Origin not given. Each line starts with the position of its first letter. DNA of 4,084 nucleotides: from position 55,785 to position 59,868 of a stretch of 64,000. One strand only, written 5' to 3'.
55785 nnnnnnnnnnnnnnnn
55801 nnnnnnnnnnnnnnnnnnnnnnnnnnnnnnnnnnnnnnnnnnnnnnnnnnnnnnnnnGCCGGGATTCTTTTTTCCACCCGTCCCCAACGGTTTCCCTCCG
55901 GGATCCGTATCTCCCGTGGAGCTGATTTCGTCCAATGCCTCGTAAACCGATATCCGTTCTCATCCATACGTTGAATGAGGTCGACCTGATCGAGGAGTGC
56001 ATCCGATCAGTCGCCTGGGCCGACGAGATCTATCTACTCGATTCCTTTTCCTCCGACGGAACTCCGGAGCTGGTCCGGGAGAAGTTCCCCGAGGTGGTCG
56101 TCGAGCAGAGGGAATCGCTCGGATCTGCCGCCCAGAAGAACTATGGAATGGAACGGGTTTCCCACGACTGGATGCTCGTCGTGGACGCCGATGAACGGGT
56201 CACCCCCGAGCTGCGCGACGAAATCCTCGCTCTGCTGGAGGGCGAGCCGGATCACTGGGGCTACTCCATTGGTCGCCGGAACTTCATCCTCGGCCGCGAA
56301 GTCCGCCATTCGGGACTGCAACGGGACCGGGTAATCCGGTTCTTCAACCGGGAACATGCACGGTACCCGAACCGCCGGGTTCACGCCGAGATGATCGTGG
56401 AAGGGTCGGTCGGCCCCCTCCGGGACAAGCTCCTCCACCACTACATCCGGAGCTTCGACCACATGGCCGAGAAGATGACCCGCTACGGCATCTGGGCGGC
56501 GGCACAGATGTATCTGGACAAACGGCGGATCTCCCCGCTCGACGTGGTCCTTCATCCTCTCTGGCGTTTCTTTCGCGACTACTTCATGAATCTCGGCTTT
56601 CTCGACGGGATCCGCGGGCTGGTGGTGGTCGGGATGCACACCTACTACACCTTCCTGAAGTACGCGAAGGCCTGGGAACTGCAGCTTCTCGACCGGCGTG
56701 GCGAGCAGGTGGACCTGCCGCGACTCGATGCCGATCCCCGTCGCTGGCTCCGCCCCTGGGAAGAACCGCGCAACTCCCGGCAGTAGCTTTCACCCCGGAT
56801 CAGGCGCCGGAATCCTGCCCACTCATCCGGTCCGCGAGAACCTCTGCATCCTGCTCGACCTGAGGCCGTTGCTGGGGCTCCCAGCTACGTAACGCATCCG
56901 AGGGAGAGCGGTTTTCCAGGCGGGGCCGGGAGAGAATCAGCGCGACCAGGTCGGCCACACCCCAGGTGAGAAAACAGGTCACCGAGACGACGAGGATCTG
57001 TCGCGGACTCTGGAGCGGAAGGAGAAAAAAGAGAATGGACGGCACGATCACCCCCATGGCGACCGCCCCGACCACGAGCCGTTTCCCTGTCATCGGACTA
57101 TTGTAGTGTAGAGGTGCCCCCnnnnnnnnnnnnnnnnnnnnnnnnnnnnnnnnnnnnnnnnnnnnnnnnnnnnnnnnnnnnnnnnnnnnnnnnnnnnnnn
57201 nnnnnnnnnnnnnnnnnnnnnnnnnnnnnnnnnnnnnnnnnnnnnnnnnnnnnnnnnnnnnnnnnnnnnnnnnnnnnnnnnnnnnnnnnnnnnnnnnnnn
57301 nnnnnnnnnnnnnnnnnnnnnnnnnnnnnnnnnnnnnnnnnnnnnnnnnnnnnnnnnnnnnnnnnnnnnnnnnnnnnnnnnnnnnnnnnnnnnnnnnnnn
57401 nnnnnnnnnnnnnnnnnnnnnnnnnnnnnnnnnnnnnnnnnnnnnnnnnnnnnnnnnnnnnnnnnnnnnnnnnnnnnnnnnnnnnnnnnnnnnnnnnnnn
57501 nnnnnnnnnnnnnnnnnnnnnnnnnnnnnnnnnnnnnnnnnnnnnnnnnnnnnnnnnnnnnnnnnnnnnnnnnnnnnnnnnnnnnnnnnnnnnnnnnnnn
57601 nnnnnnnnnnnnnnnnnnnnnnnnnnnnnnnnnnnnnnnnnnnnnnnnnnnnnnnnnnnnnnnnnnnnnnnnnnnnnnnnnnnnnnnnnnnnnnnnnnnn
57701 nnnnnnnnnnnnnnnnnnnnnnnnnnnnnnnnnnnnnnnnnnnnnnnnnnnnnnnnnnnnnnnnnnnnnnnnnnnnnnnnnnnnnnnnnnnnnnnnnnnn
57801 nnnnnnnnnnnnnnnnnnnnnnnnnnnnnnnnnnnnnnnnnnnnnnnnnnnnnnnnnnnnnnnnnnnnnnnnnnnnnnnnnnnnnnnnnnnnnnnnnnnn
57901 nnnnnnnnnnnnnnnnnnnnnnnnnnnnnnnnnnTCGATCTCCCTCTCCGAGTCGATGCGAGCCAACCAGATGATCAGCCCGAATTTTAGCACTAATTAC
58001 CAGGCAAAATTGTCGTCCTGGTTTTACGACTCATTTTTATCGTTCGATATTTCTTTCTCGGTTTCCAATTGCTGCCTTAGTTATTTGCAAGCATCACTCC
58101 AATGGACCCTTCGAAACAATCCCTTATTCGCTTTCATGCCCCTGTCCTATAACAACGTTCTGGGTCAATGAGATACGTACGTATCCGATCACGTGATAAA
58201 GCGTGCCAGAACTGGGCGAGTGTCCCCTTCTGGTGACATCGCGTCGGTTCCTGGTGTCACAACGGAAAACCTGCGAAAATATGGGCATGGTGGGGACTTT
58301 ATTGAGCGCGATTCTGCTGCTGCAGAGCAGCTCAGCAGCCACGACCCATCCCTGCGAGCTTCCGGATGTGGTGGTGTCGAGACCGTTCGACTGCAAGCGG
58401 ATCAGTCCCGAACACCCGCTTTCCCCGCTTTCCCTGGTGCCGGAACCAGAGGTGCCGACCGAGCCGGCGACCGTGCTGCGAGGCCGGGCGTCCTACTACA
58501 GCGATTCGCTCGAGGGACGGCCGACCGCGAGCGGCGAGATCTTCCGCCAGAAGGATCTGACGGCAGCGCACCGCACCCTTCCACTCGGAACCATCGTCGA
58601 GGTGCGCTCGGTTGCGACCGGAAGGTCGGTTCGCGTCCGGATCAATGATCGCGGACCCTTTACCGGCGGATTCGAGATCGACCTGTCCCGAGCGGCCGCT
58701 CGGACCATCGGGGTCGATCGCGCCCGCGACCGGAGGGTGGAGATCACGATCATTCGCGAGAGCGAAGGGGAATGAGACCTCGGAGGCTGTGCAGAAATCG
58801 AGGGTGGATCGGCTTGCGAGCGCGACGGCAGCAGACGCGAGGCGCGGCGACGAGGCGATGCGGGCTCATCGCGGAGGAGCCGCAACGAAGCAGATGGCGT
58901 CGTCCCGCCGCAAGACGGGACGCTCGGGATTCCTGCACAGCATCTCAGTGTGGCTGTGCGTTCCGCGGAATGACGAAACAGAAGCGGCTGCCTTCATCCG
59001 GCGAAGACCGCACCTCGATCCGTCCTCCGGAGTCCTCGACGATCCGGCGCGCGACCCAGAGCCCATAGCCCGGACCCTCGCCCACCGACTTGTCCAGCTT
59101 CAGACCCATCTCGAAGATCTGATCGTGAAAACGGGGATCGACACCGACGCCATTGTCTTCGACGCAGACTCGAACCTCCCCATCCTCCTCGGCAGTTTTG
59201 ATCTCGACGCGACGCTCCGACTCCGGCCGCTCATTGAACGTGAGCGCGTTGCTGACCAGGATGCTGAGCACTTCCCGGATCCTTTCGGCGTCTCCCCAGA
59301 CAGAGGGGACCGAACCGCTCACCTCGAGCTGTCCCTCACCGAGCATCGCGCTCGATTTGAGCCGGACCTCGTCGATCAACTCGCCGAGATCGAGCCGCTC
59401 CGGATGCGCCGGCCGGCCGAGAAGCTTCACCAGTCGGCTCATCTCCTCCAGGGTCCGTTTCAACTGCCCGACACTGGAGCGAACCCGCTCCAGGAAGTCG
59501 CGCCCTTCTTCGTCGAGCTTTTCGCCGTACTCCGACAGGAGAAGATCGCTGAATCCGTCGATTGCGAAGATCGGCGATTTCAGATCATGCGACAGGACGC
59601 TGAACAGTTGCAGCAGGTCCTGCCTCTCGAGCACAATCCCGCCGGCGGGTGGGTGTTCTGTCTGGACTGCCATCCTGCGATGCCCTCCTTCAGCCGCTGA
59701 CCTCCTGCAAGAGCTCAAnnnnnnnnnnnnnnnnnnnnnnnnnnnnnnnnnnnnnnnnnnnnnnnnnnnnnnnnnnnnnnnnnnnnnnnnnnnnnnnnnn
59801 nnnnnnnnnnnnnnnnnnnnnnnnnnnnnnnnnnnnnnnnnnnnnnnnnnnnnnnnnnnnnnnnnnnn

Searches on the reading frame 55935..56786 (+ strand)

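Call 61: search_protein_families(library=pfam, proteins=[window:55935-56786:+], max_evalue=0.001)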
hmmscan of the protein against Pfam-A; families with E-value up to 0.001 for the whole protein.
window:55935-56786:+ (283 aa): 3 families
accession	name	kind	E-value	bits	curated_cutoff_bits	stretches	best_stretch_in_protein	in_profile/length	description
PF00535.33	Glycos_transf_2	-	1.5e-16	61.2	23.3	1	7-138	1-140/168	Glycosyl transferase family 2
PF13641.12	Glyco_tranf_2_3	-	2e-06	28.4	27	1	5-104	2-114/230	Glycosyltransferase like family 2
PF13704.12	Glyco_tranf_2_4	-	2.1e-05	25.4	27.5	1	14-89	2-84/98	Glycosyl transferase family 2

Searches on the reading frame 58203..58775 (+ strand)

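Call 61: search_protein_families(library=pfam, proteins=[window:58203-58775:+], max_evalue=0.001)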
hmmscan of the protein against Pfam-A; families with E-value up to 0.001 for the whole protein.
window:58203-58775:+ (190 aa): 1 family
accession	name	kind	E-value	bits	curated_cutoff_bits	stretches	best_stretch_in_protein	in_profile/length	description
PF03330.24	DPBB_1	-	1.5e-21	76.8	28.8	1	93-179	3-81/83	Lytic transglycolase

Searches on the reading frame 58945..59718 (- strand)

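Call 61: search_protein_families(library=pfam, proteins=[window:58945-59718:-], max_evalue=0.001)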
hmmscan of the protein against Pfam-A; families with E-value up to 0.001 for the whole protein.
window:58945-59718:- (257 aa): 3 families
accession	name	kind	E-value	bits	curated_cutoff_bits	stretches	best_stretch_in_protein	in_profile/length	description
PF02518.31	HATPase_c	-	2.1e-22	80.1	26.4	1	142-252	1-109/111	Histidine kinase-, DNA gyrase B-, and HSP90-like ATPase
PF00512.31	HisKA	-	6.6e-11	42.5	26.9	1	36-98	3-62/66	His Kinase A (phospho-acceptor) domain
PF13581.12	HATPase_c_2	-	2.4e-05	24.8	27.4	1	154-230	39-112/127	Histidine kinase-like ATPase domain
